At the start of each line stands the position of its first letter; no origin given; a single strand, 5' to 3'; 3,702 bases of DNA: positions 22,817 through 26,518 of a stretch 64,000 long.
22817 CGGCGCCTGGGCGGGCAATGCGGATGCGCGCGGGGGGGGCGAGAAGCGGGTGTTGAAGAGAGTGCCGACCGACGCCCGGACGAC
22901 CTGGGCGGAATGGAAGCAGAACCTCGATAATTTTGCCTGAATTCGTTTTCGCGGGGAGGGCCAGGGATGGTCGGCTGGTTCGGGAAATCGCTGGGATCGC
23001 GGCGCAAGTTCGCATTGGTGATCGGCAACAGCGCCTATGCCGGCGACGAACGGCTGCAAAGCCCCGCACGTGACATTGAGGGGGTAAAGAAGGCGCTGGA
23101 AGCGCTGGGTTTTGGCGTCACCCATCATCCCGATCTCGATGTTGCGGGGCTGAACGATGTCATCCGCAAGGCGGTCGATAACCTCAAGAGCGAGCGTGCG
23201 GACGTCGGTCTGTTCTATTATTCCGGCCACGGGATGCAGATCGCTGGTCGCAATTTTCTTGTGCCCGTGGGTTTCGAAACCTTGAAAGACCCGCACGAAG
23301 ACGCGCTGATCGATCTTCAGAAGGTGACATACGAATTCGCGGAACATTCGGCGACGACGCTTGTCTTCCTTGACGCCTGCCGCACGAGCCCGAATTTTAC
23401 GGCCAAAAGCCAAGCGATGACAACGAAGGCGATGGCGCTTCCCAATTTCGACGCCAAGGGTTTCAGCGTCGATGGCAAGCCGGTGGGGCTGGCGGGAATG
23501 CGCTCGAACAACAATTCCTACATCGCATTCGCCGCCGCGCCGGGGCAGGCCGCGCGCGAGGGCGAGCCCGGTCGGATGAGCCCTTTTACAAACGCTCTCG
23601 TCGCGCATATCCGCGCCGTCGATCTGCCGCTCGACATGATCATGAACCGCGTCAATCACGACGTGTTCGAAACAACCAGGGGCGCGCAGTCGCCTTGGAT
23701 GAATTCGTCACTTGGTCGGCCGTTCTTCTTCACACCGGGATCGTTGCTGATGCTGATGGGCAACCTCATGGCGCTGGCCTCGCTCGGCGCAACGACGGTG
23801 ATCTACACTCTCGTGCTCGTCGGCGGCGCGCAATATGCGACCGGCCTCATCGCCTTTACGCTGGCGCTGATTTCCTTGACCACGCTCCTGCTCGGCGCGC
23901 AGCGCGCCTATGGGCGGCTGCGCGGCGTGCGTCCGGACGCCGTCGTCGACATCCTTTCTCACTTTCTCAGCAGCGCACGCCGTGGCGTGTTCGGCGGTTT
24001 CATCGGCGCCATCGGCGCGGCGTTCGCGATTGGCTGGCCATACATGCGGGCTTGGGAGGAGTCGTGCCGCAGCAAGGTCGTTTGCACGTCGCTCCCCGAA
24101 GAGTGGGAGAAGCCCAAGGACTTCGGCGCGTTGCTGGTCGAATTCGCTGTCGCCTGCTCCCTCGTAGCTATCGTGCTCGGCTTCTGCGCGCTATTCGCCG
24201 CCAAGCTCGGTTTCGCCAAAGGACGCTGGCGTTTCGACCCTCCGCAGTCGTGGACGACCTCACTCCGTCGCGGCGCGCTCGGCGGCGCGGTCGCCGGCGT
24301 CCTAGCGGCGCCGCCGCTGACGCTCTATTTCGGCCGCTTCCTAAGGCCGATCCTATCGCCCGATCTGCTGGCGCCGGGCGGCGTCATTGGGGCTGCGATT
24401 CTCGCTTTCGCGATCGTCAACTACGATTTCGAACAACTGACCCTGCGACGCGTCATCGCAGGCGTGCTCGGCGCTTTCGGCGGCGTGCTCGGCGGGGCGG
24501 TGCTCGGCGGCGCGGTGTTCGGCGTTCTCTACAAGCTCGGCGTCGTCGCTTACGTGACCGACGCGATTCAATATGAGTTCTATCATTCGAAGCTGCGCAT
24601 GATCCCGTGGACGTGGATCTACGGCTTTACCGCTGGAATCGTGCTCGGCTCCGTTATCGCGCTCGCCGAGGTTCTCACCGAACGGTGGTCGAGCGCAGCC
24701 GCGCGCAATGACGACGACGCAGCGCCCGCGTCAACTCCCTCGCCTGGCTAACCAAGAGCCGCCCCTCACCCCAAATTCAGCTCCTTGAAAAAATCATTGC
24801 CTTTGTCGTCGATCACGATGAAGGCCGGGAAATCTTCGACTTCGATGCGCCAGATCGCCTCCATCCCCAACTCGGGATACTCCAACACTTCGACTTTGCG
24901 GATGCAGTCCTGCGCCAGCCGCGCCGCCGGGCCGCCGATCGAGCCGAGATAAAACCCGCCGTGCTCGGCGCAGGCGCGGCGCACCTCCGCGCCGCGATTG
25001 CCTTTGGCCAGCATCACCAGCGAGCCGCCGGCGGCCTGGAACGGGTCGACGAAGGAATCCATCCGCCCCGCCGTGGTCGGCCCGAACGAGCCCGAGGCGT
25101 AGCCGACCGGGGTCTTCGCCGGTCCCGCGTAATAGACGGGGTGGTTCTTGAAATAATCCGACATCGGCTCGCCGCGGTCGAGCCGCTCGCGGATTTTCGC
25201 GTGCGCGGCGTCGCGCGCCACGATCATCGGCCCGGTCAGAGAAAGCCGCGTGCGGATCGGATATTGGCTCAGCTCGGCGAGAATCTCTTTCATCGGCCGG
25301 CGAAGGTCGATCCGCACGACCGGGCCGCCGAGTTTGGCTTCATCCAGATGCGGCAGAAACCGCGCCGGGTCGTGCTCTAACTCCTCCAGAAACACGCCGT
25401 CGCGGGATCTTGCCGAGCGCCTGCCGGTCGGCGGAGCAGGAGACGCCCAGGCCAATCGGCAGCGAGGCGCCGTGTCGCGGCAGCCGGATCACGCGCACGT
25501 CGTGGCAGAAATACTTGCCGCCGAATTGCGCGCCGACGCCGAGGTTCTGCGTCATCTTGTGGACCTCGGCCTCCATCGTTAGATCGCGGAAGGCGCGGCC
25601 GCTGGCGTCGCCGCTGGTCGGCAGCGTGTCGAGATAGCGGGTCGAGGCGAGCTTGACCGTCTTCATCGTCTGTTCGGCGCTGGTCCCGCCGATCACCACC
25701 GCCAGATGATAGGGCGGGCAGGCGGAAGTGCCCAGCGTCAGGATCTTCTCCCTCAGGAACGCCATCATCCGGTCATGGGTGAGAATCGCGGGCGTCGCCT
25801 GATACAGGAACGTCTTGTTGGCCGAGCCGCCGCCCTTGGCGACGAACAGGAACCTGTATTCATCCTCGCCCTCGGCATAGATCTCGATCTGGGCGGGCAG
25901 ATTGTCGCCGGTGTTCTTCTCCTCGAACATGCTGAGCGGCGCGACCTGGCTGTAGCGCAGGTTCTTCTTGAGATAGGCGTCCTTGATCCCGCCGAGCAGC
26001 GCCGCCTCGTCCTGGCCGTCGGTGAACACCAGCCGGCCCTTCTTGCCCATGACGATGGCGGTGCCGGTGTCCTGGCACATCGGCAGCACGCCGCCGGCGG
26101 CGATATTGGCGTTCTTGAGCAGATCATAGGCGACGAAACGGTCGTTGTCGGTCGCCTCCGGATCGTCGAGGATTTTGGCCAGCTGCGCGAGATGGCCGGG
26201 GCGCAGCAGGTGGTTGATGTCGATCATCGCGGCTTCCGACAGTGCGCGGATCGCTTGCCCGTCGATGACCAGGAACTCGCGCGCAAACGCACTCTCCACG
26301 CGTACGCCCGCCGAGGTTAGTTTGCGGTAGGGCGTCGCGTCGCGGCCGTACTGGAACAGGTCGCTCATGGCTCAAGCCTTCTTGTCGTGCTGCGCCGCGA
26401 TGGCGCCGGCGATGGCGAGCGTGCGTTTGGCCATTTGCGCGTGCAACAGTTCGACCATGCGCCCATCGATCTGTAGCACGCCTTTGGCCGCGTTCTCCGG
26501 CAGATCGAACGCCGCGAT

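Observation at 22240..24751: Candidate undescribed two-gene system: DUF1353-like protein plus membrane-anchored caspase-like protease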

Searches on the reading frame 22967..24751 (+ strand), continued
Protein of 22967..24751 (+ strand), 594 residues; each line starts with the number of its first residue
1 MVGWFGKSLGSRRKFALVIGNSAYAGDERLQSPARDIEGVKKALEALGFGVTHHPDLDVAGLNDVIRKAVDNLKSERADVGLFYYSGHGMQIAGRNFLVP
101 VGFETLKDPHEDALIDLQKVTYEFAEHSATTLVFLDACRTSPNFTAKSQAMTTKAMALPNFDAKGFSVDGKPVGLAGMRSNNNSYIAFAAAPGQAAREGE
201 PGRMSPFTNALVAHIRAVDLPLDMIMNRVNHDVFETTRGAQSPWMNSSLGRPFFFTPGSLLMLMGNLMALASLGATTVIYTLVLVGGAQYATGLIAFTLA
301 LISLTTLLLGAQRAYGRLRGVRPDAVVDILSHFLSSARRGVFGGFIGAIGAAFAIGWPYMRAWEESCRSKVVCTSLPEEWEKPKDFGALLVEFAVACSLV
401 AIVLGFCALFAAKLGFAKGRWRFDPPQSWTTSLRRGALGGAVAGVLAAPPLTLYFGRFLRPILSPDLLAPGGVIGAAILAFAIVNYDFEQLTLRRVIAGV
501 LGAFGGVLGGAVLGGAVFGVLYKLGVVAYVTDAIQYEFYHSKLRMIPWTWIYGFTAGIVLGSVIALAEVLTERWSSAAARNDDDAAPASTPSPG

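Call 89: get_annotated_region(hit=H1, flank=6000)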
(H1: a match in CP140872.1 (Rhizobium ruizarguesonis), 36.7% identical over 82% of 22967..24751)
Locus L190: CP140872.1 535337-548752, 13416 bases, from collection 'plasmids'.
description: Rhizobium ruizarguesonis strain TP15 plasmid pRlX4, complete sequence
organism: Rhizobium ruizarguesonis (NCBI taxid 2081791)
taxonomy: Bacteria; Pseudomonadota; Alphaproteobacteria; Hyphomicrobiales; Rhizobiaceae; Rhizobium; Rhizobium ruizarguesonis
host: -; source: Trifolium pratense,whole organism; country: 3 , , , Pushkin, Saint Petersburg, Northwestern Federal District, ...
typing (MOB-suite, as given by PLSDB): conjugative; replicon rep_cluster_841; relaxase MOBQ; mating-pair formation MPF_T
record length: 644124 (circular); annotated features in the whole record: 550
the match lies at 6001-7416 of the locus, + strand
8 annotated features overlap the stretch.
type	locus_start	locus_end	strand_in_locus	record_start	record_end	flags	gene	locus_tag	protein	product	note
CDS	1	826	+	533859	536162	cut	-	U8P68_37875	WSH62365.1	hypothetical protein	-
CDS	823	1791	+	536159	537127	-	-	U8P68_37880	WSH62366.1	CHAT domain-containing protein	-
CDS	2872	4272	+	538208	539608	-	-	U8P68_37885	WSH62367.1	peptidoglycan-binding protein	-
CDS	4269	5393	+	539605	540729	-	-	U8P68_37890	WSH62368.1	hypothetical protein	-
CDS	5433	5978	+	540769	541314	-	-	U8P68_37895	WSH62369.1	DUF1353 domain-containing protein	-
CDS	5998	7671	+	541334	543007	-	-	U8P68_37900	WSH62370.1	caspase family protein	-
CDS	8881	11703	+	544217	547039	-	-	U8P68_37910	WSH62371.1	hypothetical protein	-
CDS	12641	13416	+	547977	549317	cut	-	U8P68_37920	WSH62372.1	hypothetical protein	-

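Call 90: search_protein_families(library=pfam, proteins=[L190:2872-4272:+, L190:4269-5393:+, L190:823-1791:+, L190:8881-11703:+, L020:5052-5969:+], max_evalue=0.01)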
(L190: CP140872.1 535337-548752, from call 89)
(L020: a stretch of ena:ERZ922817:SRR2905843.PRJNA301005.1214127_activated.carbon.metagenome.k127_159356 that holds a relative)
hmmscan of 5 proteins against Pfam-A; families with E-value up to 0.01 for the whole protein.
L190:2872-4272:+ (466 aa): 2 families
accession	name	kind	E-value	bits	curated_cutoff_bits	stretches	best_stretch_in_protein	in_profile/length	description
PF01471.23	PG_binding_1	-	3e-15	56.6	23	1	181-234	4-57/57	Putative peptidoglycan binding domain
PF09374.15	PG_binding_3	-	0.0022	18.5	24.6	0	219-240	16-34/76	Predicted Peptidoglycan domain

L190:4269-5393:+ (374 aa): 0 families

L190:823-1791:+ (322 aa): 2 families
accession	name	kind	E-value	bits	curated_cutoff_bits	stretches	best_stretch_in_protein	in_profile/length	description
PF12770.12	CHAT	-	6.7e-42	144.3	24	1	25-320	15-288/289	CHAT domain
PF03568.22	Peptidase_C50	-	5.8e-05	22.9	27.8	1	197-247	343-393/395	Peptidase family C50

L190:8881-11703:+ (940 aa): 0 families

L020:5052-5969:+ (305 aa): 0 families

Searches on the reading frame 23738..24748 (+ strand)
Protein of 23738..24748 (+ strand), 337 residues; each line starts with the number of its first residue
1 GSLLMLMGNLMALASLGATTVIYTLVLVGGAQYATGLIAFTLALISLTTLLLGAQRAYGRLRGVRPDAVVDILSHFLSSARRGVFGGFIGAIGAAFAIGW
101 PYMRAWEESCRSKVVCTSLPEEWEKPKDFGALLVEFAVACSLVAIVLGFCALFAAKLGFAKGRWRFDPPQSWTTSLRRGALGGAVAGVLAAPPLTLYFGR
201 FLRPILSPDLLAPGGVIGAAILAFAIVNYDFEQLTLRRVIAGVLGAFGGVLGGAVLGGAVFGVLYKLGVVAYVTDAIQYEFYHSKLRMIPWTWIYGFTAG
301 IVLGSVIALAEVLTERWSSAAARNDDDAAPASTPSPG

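Call 69: search_protein_representatives(protein=window:23738-24748:+)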
Query: 337 residues. Proteins with E-value up to 0.001 (for the whole library): 80; up to 1e-10: 55; up to 1e-30: 11. The best 80 are listed.
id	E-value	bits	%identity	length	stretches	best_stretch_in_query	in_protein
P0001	2.5e-210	714.4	99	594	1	1-337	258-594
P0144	1.3e-62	228.8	43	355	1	1-320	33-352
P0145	1.2e-45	173.0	38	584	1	1-320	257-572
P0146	1.6e-45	172.6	42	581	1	1-320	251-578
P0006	3.8e-43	164.8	35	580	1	1-319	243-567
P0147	3.2e-42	161.7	38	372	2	165-319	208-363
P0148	2.4e-37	145.7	39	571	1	1-319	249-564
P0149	3.1e-36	142.1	37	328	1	1-321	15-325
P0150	4.5e-35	138.2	37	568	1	1-315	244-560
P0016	1.3e-33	133.4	37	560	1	1-319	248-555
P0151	6.9e-32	127.7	34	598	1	1-315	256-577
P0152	1.2e-29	120.3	40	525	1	1-245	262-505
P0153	3.9e-29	118.7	33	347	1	28-312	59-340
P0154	3.0e-27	112.5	41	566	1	1-314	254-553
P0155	3.3e-27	112.4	39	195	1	134-319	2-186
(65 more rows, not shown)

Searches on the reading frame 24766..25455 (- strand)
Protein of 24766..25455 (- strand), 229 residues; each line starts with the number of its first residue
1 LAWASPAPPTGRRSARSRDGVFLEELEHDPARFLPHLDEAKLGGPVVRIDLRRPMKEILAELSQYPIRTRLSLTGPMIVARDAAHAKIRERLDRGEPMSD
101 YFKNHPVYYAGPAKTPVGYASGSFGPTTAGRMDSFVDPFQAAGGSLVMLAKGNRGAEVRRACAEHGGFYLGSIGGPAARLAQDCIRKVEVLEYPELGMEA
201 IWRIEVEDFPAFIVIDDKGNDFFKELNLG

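Call 3: search_protein_families(library=pfam, proteins=[window:24766-25455:-], max_evalue=0.01)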
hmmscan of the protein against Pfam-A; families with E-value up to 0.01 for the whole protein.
window:24766-25455:- (229 aa): 1 family
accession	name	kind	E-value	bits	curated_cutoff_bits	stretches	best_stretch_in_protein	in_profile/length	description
PF05683.17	Fumerase_C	-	5.4e-83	277.8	22.2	1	20-225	1-204/205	Fumarase C-terminus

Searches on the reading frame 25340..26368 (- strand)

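Call 3: search_protein_families(library=pfam, proteins=[window:25340-26368:-], max_evalue=0.01)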
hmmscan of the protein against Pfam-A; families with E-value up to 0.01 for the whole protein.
window:25340-26368:- (342 aa): 1 family
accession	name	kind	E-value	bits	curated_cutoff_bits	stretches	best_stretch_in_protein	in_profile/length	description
PF05681.19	Fumerase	-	6.1e-78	262.3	25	1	45-317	5-267/270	Fumarate hydratase (Fumerase)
